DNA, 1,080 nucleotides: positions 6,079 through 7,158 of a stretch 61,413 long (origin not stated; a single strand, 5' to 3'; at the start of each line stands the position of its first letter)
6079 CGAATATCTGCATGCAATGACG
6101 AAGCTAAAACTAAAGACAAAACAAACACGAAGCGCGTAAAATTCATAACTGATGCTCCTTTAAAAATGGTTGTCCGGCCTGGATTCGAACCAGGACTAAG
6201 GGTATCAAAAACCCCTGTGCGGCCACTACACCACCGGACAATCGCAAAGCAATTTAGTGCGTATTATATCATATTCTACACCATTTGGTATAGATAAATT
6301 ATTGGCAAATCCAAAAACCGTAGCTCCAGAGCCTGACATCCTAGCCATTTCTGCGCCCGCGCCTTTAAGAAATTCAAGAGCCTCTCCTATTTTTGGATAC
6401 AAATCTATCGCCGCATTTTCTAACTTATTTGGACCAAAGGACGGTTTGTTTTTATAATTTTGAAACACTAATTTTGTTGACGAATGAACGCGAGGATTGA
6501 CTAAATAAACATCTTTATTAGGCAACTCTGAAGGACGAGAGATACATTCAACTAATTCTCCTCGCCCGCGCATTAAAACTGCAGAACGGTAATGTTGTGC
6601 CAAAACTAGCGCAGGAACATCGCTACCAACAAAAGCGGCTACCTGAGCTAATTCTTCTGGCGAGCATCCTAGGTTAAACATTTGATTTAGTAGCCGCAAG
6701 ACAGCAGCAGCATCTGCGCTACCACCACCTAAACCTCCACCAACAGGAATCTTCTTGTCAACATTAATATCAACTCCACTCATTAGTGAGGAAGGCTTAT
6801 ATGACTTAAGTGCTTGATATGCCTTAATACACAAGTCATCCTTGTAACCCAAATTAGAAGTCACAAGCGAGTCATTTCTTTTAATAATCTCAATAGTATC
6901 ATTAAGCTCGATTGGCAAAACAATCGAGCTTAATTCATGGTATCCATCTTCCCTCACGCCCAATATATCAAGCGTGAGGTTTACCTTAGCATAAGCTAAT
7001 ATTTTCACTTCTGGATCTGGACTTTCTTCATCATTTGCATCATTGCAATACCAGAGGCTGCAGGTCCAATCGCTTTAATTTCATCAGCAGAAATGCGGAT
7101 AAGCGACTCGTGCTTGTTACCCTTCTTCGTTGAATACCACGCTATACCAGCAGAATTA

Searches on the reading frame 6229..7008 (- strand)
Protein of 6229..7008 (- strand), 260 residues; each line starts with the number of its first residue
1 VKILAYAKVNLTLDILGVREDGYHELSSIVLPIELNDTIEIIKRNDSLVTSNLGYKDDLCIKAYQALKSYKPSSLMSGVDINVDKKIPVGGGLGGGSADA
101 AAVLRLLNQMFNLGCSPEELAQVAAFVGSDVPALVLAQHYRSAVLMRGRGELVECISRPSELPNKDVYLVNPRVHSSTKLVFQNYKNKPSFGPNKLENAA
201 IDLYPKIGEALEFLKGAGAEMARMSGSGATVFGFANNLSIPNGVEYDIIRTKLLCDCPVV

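Call 69: list_cluster_members(proteins=[window:6229-7008:-, window:7008-8357:-, window:21573-24272:-, window:39185-41044:-, window:25818-27731:-, window:1785-2372:-, window:2694-3185:-])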
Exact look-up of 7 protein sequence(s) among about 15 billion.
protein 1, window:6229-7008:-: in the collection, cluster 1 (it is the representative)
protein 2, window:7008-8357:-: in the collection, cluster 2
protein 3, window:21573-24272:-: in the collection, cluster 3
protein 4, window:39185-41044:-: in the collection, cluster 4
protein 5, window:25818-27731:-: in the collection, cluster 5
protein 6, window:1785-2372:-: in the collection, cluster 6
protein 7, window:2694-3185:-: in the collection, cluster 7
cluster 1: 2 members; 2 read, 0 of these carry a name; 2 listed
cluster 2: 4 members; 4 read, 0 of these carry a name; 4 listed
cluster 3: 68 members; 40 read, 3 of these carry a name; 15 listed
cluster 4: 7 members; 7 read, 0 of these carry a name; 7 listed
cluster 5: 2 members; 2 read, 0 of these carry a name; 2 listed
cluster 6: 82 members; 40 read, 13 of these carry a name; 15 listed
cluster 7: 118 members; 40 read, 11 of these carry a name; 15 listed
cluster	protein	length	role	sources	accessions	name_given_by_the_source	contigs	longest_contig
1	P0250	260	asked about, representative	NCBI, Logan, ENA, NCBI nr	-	-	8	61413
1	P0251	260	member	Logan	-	-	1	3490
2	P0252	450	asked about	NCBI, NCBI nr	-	-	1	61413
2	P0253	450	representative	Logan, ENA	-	-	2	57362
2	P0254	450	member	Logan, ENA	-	-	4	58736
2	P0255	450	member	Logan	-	-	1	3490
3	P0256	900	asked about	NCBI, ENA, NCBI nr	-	-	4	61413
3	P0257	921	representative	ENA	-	-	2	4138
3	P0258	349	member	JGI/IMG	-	valyl-tRNA synthetase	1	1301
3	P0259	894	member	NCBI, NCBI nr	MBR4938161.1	MAG: valine--tRNA ligase [Kiritimatiellae bacterium] | valine--tRNA ligase [Kiritimatiellia bacterium]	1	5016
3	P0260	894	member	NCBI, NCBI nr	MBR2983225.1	MAG: valine--tRNA ligase [Kiritimatiellae bacterium] | valine--tRNA ligase [Kiritimatiellia bacterium]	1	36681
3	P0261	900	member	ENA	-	-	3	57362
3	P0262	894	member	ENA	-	-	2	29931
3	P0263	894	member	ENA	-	-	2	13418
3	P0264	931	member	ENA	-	-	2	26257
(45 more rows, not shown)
